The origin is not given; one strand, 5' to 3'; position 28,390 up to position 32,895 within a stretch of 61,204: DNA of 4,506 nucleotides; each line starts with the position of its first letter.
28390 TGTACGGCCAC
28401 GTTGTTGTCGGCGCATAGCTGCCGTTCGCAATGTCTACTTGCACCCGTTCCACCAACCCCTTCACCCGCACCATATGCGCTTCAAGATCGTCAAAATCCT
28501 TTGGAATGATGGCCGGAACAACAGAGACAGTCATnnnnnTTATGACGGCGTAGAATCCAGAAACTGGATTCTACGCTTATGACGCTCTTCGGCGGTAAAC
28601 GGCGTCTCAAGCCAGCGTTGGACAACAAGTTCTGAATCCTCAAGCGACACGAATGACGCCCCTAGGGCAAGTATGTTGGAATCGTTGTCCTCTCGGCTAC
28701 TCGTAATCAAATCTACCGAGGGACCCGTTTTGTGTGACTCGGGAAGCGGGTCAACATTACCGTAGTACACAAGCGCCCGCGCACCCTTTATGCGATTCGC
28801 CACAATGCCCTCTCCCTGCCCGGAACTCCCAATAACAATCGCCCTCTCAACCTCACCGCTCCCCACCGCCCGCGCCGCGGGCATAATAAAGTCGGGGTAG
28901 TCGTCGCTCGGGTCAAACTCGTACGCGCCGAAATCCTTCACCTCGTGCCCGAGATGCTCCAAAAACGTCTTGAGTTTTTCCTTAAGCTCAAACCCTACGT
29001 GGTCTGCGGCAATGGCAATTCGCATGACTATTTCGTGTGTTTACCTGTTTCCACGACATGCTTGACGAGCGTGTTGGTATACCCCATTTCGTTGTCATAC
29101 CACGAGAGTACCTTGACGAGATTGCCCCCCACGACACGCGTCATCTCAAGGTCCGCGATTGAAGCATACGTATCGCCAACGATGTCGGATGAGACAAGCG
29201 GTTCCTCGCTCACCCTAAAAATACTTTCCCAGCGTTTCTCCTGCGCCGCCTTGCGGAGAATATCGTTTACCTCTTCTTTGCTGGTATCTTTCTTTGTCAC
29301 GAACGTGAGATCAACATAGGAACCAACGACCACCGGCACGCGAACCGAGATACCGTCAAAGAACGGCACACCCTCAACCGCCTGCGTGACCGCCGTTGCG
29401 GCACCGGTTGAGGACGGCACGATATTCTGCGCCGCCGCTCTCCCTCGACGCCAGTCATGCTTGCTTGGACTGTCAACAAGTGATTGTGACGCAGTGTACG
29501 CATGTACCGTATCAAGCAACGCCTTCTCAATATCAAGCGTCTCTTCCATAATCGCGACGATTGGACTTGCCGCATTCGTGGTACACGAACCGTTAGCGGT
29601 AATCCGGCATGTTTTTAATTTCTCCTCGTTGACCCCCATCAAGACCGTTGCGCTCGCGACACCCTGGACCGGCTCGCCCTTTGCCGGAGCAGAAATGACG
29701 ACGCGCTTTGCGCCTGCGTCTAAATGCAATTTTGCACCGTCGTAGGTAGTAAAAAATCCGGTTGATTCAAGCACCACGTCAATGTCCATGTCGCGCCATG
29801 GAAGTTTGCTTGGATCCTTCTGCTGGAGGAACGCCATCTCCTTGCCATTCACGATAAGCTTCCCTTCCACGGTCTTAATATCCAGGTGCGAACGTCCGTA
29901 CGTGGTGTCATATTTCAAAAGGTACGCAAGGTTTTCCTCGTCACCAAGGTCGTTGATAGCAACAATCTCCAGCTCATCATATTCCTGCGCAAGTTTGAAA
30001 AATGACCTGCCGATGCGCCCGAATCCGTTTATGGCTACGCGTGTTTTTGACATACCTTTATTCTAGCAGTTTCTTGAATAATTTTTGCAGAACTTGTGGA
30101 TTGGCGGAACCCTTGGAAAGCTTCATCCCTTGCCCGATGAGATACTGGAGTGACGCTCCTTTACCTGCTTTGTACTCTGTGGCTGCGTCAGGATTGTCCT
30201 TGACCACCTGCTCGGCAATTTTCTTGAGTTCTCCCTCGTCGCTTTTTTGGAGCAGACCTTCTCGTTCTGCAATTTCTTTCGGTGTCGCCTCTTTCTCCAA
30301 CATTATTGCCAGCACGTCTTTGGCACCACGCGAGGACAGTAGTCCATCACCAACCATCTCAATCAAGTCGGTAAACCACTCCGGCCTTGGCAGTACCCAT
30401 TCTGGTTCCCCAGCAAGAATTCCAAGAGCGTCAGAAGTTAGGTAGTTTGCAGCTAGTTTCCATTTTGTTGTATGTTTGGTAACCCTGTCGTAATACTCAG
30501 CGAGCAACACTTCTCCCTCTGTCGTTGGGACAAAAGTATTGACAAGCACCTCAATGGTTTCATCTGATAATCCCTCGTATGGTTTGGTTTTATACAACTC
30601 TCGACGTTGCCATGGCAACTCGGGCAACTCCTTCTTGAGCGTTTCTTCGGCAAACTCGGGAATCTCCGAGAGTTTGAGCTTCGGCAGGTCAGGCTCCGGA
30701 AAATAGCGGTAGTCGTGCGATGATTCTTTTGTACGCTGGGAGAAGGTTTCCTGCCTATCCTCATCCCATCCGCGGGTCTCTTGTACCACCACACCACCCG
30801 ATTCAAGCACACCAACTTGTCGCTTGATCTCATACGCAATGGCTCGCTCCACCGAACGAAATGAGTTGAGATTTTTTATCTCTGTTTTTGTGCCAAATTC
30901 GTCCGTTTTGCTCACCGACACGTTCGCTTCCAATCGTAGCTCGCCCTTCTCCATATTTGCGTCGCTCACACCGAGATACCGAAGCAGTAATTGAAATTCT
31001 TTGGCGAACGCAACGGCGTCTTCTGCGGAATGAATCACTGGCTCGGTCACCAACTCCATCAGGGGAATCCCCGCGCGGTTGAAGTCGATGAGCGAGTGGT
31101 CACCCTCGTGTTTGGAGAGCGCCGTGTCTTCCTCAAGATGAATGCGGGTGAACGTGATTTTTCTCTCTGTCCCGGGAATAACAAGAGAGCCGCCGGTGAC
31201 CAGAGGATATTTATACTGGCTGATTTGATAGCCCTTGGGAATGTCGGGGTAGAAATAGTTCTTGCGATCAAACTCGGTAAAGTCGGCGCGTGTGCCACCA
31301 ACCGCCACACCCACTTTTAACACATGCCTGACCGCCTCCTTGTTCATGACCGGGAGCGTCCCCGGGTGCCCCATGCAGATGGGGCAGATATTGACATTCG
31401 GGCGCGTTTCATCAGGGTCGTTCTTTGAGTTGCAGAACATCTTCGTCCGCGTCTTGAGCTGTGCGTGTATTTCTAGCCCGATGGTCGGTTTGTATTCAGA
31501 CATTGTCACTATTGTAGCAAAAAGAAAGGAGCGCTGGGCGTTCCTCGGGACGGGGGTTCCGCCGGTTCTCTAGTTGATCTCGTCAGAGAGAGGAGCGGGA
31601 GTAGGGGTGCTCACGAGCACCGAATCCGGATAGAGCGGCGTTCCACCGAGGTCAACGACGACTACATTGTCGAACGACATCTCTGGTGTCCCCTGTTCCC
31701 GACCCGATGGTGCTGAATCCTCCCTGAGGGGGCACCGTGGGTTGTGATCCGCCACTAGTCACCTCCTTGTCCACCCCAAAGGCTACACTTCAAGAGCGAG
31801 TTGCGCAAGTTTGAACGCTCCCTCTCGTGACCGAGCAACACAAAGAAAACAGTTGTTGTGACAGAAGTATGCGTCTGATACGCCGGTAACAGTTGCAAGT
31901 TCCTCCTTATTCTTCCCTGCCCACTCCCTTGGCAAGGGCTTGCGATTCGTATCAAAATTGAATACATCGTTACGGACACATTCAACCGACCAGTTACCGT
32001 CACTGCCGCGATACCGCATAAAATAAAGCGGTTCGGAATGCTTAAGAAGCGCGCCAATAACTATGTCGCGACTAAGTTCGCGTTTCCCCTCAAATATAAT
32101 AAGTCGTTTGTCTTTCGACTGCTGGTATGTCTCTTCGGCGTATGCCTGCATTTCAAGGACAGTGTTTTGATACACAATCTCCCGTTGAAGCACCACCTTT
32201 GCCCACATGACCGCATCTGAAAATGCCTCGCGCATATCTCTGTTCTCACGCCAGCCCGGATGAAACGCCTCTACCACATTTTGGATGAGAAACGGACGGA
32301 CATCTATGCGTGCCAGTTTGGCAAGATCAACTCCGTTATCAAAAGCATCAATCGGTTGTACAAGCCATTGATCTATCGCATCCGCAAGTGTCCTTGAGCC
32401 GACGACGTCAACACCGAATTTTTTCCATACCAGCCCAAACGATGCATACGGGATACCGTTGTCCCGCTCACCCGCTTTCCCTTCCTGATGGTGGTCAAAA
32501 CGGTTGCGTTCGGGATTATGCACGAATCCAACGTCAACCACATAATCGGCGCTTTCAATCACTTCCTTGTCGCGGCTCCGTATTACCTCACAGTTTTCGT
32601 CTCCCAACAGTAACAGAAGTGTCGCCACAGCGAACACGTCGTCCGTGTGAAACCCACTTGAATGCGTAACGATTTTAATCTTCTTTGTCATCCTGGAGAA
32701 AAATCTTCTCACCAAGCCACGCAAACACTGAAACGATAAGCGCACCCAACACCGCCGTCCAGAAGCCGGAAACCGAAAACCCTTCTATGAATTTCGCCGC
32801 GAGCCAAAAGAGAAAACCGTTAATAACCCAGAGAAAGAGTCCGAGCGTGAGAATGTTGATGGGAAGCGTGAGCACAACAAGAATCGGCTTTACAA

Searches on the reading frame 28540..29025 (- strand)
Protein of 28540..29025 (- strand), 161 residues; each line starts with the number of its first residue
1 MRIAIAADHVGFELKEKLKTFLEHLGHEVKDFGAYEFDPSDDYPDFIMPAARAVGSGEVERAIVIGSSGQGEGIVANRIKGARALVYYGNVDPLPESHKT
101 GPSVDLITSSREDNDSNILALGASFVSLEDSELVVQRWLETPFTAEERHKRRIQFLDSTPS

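Call 73: search_protein_families(library=pfam, proteins=[window:28540-29025:-])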
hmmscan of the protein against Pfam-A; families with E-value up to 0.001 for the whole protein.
window:28540-29025:- (161 aa): 1 family
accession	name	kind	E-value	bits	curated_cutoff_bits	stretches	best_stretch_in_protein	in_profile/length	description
PF02502.23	LacAB_rpiB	-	7.3e-37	126.9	24.7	2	3-86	1-83/138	Ribose/Galactose Isomerase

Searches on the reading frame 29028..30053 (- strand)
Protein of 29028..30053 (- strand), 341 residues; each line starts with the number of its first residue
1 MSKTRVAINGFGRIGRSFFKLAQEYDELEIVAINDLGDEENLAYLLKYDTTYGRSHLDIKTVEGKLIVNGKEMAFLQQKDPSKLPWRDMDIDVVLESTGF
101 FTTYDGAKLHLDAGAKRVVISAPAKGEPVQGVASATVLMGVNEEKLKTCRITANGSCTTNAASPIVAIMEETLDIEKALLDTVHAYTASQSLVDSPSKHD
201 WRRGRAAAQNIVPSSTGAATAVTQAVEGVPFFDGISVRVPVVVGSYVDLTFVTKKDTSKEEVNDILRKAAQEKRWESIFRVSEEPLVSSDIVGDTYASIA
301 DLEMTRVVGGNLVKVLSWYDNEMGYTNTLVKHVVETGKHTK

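Call 73: search_protein_families(library=pfam, proteins=[window:29028-30053:-])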
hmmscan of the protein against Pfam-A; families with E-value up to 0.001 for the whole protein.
window:29028-30053:- (341 aa): 2 families
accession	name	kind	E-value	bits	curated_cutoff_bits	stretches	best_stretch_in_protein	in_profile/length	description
PF02800.25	Gp_dh_C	-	1.8e-48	164.5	24.4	1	164-319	3-158/158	Glyceraldehyde 3-phosphate dehydrogenase, C-terminal domain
PF00044.30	Gp_dh_N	-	2.7e-36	124.3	31.7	1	5-103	2-100/101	Glyceraldehyde 3-phosphate dehydrogenase, NAD binding domain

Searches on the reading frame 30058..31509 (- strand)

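Call 73: search_protein_families(library=pfam, proteins=[window:30058-31509:-])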
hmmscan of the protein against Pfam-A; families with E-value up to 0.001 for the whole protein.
window:30058-31509:- (483 aa): 2 families
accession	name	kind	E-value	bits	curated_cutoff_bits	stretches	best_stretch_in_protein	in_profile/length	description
PF02934.20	GatB_N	-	6.4e-109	363.9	23.4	1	9-282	2-273/277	GatB/GatE catalytic domain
PF02637.23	GatB_Yqey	-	1.3e-33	116.4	27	1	339-482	2-148/148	GatB domain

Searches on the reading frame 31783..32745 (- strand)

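Call 73: search_protein_families(library=pfam, proteins=[window:31783-32745:-])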
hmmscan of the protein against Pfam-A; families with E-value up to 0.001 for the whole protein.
window:31783-32745:- (320 aa): 1 family
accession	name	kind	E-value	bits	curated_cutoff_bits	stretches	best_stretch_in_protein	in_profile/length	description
PF03690.18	MYG1_exonuc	-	1.2e-64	219.3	22.1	1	24-318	1-318/318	Uncharacterised protein family (UPF0160)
